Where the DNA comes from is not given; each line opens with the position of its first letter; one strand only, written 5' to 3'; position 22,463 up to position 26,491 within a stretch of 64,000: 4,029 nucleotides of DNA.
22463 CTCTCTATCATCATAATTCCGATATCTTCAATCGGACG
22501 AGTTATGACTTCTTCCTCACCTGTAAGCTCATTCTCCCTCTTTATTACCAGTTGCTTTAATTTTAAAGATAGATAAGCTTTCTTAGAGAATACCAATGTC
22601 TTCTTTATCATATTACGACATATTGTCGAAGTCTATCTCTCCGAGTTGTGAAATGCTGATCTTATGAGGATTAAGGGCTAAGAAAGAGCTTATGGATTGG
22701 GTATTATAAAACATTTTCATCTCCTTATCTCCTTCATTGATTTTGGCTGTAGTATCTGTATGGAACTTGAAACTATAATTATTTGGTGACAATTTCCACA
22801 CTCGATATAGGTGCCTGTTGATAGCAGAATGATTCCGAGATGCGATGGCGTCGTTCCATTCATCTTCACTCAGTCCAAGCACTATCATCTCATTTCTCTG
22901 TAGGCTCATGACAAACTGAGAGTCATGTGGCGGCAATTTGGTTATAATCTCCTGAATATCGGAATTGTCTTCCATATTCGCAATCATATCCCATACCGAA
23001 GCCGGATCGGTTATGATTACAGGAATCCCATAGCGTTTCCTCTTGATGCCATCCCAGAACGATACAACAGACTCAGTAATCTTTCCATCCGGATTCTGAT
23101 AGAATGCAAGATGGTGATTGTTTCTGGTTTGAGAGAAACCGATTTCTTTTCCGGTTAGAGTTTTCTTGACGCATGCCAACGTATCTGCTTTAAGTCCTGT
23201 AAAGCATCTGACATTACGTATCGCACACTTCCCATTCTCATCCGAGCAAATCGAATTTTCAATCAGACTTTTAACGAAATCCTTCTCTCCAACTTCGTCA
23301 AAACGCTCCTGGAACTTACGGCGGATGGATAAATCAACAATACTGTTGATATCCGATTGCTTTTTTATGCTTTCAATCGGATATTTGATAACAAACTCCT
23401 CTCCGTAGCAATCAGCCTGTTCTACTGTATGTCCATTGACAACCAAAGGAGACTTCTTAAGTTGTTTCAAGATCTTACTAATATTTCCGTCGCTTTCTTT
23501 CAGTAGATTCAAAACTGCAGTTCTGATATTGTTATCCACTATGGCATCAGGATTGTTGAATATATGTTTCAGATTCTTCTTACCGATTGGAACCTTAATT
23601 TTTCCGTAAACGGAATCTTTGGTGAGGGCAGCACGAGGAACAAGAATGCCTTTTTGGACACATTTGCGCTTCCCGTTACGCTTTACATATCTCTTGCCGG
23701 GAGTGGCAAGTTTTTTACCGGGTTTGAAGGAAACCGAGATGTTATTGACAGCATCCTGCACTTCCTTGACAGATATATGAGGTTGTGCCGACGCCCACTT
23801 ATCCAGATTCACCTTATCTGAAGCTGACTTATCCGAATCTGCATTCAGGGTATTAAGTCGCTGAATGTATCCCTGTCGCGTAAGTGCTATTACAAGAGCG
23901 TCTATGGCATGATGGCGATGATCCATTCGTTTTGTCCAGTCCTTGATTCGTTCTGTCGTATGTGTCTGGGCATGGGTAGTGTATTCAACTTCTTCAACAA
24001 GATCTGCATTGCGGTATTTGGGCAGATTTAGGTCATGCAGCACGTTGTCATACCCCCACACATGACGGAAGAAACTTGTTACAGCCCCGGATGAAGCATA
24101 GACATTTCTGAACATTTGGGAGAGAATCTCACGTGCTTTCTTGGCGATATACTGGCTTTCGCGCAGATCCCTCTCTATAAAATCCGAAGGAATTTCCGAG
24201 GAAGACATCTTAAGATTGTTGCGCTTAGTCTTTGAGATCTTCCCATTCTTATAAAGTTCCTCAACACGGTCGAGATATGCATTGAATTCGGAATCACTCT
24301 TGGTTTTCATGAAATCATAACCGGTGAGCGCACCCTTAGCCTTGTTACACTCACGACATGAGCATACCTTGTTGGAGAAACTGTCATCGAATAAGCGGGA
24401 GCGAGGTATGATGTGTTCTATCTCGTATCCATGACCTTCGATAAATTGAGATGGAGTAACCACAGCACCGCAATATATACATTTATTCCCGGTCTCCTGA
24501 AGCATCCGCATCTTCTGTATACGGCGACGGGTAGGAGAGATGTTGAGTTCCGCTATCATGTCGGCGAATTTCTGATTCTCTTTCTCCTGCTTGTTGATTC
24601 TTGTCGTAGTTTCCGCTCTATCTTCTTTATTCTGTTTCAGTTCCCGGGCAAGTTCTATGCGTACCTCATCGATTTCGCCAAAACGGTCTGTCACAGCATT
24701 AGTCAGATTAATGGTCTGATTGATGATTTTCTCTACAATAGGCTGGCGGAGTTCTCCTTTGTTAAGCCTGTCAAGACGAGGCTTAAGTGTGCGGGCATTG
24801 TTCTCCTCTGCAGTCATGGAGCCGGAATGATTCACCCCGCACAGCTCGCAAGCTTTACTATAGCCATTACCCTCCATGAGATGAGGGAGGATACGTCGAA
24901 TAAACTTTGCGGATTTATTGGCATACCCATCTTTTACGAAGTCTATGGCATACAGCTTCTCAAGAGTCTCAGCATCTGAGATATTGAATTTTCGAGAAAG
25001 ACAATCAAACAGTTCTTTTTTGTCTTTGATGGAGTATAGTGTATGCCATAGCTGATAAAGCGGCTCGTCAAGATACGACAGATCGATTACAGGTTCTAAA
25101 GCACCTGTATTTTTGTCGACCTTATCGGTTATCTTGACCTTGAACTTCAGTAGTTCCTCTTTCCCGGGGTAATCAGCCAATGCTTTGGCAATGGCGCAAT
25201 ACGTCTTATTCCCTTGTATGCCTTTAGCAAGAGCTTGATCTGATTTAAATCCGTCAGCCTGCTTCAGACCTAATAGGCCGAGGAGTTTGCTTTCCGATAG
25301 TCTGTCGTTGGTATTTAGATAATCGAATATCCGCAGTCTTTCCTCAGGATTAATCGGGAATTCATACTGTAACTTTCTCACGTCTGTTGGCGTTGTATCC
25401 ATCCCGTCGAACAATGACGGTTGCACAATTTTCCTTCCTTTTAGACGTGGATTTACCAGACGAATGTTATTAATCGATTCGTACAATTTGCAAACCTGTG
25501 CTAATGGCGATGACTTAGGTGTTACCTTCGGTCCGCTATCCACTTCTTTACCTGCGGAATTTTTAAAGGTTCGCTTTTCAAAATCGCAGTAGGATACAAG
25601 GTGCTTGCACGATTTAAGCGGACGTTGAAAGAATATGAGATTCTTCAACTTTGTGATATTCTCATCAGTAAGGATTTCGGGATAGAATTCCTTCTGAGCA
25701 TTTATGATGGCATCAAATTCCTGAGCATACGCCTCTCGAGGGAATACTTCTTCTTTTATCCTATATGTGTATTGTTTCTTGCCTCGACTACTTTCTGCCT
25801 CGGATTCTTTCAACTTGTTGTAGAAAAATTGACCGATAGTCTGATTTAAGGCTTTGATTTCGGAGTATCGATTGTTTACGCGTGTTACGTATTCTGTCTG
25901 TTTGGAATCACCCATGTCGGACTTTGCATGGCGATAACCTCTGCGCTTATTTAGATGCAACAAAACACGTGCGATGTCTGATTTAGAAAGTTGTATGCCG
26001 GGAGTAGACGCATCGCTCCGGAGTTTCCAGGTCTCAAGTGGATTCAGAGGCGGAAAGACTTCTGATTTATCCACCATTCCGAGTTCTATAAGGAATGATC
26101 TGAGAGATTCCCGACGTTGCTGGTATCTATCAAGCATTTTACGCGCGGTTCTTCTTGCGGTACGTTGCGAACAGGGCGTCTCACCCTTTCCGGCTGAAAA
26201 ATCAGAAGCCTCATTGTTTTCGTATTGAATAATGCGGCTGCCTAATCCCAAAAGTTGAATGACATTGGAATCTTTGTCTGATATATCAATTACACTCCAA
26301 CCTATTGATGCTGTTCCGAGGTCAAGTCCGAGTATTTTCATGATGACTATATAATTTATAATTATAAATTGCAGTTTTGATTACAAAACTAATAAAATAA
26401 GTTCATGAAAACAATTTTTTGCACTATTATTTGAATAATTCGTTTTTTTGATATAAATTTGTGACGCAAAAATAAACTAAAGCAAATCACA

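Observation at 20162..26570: Complete, compact type II-C CRISPR-Cas system: tracrRNA, cas9 (1242 aa), cas1, cas2, 11-spacer array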

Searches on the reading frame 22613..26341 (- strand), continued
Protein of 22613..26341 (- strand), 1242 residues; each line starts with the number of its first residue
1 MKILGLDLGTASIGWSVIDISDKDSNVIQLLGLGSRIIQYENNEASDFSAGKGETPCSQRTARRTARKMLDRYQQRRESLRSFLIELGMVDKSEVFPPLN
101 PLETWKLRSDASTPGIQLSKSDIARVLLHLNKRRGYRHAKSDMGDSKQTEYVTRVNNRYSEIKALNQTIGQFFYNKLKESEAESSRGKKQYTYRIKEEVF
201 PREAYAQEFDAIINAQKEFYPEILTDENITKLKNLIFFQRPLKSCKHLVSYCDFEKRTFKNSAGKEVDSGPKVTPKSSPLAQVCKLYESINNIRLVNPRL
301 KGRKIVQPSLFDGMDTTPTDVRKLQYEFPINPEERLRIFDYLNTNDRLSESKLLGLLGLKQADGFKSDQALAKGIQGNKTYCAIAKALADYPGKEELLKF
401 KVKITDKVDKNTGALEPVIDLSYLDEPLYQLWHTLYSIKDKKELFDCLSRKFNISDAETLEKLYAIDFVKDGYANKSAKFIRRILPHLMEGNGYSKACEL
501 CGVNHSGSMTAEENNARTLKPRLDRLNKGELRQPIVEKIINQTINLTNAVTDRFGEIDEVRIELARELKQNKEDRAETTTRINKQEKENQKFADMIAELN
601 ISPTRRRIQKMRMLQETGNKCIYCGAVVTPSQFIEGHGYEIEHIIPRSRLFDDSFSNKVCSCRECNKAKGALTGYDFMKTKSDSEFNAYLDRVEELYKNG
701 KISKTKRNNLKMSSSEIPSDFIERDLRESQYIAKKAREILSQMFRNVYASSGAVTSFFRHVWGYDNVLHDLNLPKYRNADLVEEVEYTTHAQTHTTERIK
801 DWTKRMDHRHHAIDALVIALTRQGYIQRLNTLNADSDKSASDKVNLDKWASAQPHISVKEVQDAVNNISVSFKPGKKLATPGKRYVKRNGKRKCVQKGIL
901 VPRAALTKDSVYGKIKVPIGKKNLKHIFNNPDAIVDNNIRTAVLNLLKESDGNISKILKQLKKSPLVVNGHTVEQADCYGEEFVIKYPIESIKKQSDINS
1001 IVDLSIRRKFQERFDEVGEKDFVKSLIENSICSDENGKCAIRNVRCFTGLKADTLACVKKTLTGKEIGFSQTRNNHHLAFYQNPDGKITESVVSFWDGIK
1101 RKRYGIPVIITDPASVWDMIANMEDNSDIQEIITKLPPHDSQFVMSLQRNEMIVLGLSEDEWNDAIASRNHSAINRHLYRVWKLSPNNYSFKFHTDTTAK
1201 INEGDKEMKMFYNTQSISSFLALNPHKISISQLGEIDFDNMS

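Call 19: find_encoding_contigs(protein=P0008, flank=6000, max_places=3)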
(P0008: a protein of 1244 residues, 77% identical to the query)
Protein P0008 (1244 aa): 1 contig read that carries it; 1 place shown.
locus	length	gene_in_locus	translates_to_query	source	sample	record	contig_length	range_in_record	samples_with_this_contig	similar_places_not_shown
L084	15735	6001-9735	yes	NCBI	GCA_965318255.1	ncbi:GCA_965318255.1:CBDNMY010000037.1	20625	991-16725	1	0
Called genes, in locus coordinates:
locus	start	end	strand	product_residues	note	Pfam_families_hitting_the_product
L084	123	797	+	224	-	-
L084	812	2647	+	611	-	-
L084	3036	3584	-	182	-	PF16271:DUF4924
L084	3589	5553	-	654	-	PF22745:Nlig-Ia, PF01653:DNA_ligase_aden, PF03120:OB_DNA_ligase, PF03119:DNA_ligase_ZBD (weak), PF14520:HHH_5, PF12826:HHH_2, PF14520:HHH_5, PF00533:BRCT, +1 more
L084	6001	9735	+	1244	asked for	PF01844:HNH (weak), PF13395:HNH_4, PF18541:RuvC_III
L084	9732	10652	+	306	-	PF01867:Cas_Cas1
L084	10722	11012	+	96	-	PF09827:CRISPR_Cas2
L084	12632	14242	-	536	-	PF00324:AA_permease, PF13520:AA_permease_2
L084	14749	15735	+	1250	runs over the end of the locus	PF13306:LRR_5, PF13855:LRR_8 (faint), PF13306:LRR_5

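Call 39: search_protein_families(library=ncbifam, proteins=[window:22613-26341:-], max_evalue=0.001)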
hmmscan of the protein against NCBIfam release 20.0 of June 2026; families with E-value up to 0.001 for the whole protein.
window:22613-26341:- (1242 aa): 3 families
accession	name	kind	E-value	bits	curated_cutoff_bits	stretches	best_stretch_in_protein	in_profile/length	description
TIGR01865.2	cas_Csn1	equivalog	1.4e-142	477.2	100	1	3-1235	2-1070/1070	type II CRISPR RNA-guided endonuclease Cas9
NF049971.1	CRISPR_Cas9d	exception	1.1e-41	143.5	375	1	530-963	460-845/986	type II CRISPR RNA-guided endonuclease Cas9d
NF040563.1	guided_IscB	equivalog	1.9e-07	30.6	175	1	612-710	186-274/314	RNA-guided endonuclease IscB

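Call 40: search_protein_families(library=padloc, proteins=[window:22613-26341:-], max_evalue=0.001)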
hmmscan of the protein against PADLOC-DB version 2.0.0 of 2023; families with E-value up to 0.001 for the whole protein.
window:22613-26341:- (1242 aa): 8 families
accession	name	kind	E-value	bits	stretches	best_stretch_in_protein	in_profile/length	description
PDLC01256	Cas9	-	7.5e-87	290.8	1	3-834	3-688/711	"CAS-II-A,CAS-II-B,CAS-II-C; effector__SPE"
PDLC00973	Cas9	-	2e-81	272.7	2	330-767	320-763/830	CRISPR subtype II RNA-guided endonuclease Cas9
PDLC01460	Cas9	-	3.5e-74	248.5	2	327-884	260-726/901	"CAS-II-A,CAS-II-B,CAS-II-C; effector__SPE"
PDLC00975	Cas9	-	3.3e-48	162.7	2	404-830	376-782/1120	Cas9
PDLC01580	Cas9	-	1.6e-18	64.2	1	518-747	720-945/1329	"CAS-II-A,CAS-II-B,CAS-II-C; effector__SPE"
PDLC00337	PtuB1|PtuB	-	6.2e-07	27.5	1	603-671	41-106/216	Unknown function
PDLC00332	PtuB1|PtuB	-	1.2e-05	23.3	1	574-666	8-91/212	Unknown function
PDLC00346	PtuB1|PtuB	-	0.00052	18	1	585-671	21-97/214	Unknown function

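Call 68: predict_structure(alignment_id=A6)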
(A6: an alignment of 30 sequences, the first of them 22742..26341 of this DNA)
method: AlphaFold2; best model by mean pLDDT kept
length: 1200 residues; sequences in the alignment: 30
mean_pLDDT: 77.7   pTM: 0.47
mean pLDDT of the five models: 77.7, 77.5, 75.0, 74.1, 70.9
residues with pLDDT >= 90: 167; 70-90: 751; 50-70: 191; < 50: 91
segments of 3 or more residues with pLDDT < 50: 45-58, 60-70, 134-147, 240-249, 506-508, 565-575, 647-652, 718-727, 905-909
pLDDT, mean of each block of 10 residues (from residue 1): 86 88 81 82 49 47 42 68 88 81 89 90 88 50 45 72 85 88 74 75 82 90 86 71 42 60 61 82 91 84 59 63 83 89 88 86 75 78 90 89 83 79 91 81 81 87 81 78 90 81 57 75 80 69 90 91 54 47 74 85 80 87 87 68 59 64 81 84 88 88 81 64 44 78 83 73 88 85 79 81 81 91 71 55 67 89 89 70 66 68 54 75 86 86 85 83 81 85 82 84 86 86 80 77 82 73 71 77 91 82 86 90 83 87 89 88 91 89 83 71
secondary structure, 60 per line:
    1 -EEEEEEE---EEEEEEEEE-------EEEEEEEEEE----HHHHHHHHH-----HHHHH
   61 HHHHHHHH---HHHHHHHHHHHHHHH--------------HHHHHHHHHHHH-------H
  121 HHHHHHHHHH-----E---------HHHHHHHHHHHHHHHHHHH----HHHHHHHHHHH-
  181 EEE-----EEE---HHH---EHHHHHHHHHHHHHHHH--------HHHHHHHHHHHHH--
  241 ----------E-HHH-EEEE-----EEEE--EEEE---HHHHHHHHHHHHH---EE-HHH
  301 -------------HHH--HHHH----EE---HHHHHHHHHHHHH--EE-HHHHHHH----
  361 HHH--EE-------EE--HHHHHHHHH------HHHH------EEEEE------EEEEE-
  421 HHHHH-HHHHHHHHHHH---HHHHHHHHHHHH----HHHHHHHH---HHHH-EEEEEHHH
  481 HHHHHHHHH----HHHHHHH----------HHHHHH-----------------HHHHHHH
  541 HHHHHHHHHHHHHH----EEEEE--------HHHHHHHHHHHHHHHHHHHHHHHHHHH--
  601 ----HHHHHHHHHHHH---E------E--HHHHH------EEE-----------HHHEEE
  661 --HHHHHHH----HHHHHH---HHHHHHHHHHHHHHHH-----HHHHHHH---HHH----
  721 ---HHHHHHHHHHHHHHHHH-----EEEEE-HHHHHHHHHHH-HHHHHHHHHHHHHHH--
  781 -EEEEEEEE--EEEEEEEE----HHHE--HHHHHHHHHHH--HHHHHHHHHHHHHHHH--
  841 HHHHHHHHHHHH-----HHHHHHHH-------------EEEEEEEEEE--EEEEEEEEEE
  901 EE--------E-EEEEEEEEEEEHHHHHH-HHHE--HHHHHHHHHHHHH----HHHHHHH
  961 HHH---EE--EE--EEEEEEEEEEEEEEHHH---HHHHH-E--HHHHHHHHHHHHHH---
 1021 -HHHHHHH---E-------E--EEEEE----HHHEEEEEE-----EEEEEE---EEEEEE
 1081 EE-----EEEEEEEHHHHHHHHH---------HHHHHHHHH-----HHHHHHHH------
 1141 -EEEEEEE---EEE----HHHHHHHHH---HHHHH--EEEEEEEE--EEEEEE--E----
elements in order (helices of 4 or more, strands of 3 or more residues): E2-8 E12-20 E28-37 H42-50 H56-68 H72-86 H101-112 H120-130 H146-164 H169-179 E181-183 E189-191 H202-217 H226-238 E257-260 E266-269 E272-275 H279-291 H319-322 H332-344 H350-356 H379-387 H394-397 E404-408 E415-419 H421-425 H427-437 H441-452 H457-464 H468-471 E473-477 H478-489 H494-500 H511-516 H534-554 E559-563 H572-598 H605-616 H630-634 E641-643 E658-660 H663-669 H674-679 H683-698 H704-710 H724-740 E746-750 H752-762 H764-778 E782-789 E792-799 H810-820 H823-838 H841-852 H858-865 E879-888 E891-902 E913-923 H924-929 H937-949 H954-963 E975-988 H995-999 H1004-1017 H1022-1028 E1043-1047 E1055-1060 E1066-1071 E1075-1082 E1088-1094 H1095-1103 H1113-1121 H1127-1134 E1142-1148 E1152-1154 H1159-1167 H1171-1175 E1178-1185 E1188-1193

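Call 71: fold_search(model_id=the predicted structure, library=pdb)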
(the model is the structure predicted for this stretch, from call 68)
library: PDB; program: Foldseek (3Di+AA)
matches with E <= 10: 401; with E <= 0.001: 195
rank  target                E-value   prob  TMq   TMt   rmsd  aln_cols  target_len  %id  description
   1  8wr4_B                1.0e-39  1.00  0.38  0.33  21.8      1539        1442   20  Structure of CbCas9-PcrIIC1 complex bound to 62-bp DNA substrate (non-targeting complex) (released 2024-06-05)
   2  6jdv_A                2.3e-36  1.00  0.43  0.48  14.1      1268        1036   19  Crystal structure of Nme1Cas9 in complex with sgRNA and target DNA (ATATGATT PAM) in catalytic state (released 2019-11-06)
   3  6je4_A                6.1e-36  1.00  0.31  0.34  23.9      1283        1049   18  Crystal structure of Nme1Cas9-sgRNA-dsDNA dimer mediated by double protein inhibitor AcrIIC3 monomers (released 2019-11-06)
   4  6je4_K                1.1e-35  1.00  0.32  0.35  22.1      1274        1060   19  Crystal structure of Nme1Cas9-sgRNA-dsDNA dimer mediated by double protein inhibitor AcrIIC3 monomers (released 2019-11-06)
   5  6je4_E                3.1e-35  1.00  0.32  0.35  22.5      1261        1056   20  Crystal structure of Nme1Cas9-sgRNA-dsDNA dimer mediated by double protein inhibitor AcrIIC3 monomers (released 2019-11-06)
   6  6je4_O                6.8e-35  1.00  0.32  0.36  22.5      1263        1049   20  Crystal structure of Nme1Cas9-sgRNA-dsDNA dimer mediated by double protein inhibitor AcrIIC3 monomers (released 2019-11-06)
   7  9ar4_A                1.2e-34  1.00  0.42  0.48  14.1      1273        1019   18  CryoEM structure of ThermoCas9 in post-cleavage state bound with the DNA containing NNNNCCA PAM (released 2025-02-26)
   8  6kc8_A                1.2e-34  1.00  0.44  0.50  12.7      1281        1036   19  Crystal structure of WT Nme1Cas9 in complex with sgRNA and target DNA (ATATGATT PAM) in post-cleavage state (released 2019-11-06)
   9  9mb6_A                1.5e-34  1.00  0.37  0.43  16.9      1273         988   16  Cryo-EM structure of wild-type SaCas9-guide RNA-mismatched target DNA complex (released 2026-03-18)
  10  8iyq_A                2.6e-34  1.00  0.36  0.36  15.7      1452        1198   17  Structure of CbCas9 bound to 20-nucleotide complementary DNA substrate (released 2024-06-05)
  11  6je9_A                3.1e-34  1.00  0.34  0.37  24.9      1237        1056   19  Crystal structure of Nme1Cas9-sgRNA dimer mediated by double protein inhibitor AcrIIC3 monomers (released 2019-11-06)
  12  8zda_A                3.4e-34  1.00  0.38  0.44  16.8      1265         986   16  Cryo-EM structure of eSaCas9_NNG-guide RNA-target DNA complex in a catalytically active state (released 2025-11-05)
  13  6jdq_A                1.6e-33  1.00  0.33  0.36  26.6      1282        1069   18  Crystal structure of Nme1Cas9 in complex with sgRNA (released 2019-11-06)
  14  6je9_C                3.7e-33  1.00  0.33  0.37  22.7      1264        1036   18  Crystal structure of Nme1Cas9-sgRNA dimer mediated by double protein inhibitor AcrIIC3 monomers (released 2019-11-06)
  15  8jft_A                2.8e-32  1.00  0.30  0.33  21.9      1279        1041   16  Cryo-EM structure of SaCas9-AcrIIA15 CTD-sgRNA complex (released 2024-02-28)
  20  9ar6_A                1.8e-31  1.00  0.32  0.35  21.0      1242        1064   18  CryoEM structure of ThermoCas9 in pre-cleavage state bound with the DNA containing NNNNCCA PAM (released 2025-02-26)
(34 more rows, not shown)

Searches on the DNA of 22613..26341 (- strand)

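Call 54: search_dna_similar(query=L084:11135-12480:-, collection=phages, mode=distant, max_evalue=1, max_rows=20)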
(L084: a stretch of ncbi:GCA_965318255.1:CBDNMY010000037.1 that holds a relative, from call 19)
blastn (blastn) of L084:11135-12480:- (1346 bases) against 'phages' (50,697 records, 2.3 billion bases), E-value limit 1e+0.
Records with a match: 1; places in all: 1; records where one place covers at least 80% of the query: 0.
Best place of each record, by identity: 80-90% 1.
By first word of the organism name: Bacteriophage 1.
By host as written in the record: - 1.
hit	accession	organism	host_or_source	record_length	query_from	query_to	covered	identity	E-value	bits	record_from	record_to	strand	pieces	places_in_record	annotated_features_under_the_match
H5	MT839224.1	Bacteriophage sp.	human fecal samples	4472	704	746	3%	81.4%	4e-1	43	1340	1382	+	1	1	record has no annotation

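Call 55: search_dna_similar(query=L082:11191-11872:-, collection=phages, mode=distant, max_evalue=1, max_rows=20)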
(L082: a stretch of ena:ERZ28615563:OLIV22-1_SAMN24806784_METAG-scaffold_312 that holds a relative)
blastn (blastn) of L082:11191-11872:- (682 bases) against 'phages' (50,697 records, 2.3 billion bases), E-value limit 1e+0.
Records with a match: 1; places in all: 1; records where one place covers at least 80% of the query: 0.
Best place of each record, by identity: 80-90% 1.
By first word of the organism name: Marinitoga 1.
By host as written in the record: Marinitoga camini 1197 1.
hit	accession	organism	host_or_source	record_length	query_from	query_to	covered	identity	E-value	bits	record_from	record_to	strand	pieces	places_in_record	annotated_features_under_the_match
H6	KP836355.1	Marinitoga camini virus 1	Marinitoga camini 1197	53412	170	588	15%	87.9%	2e-1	125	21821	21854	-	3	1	hypothetical protein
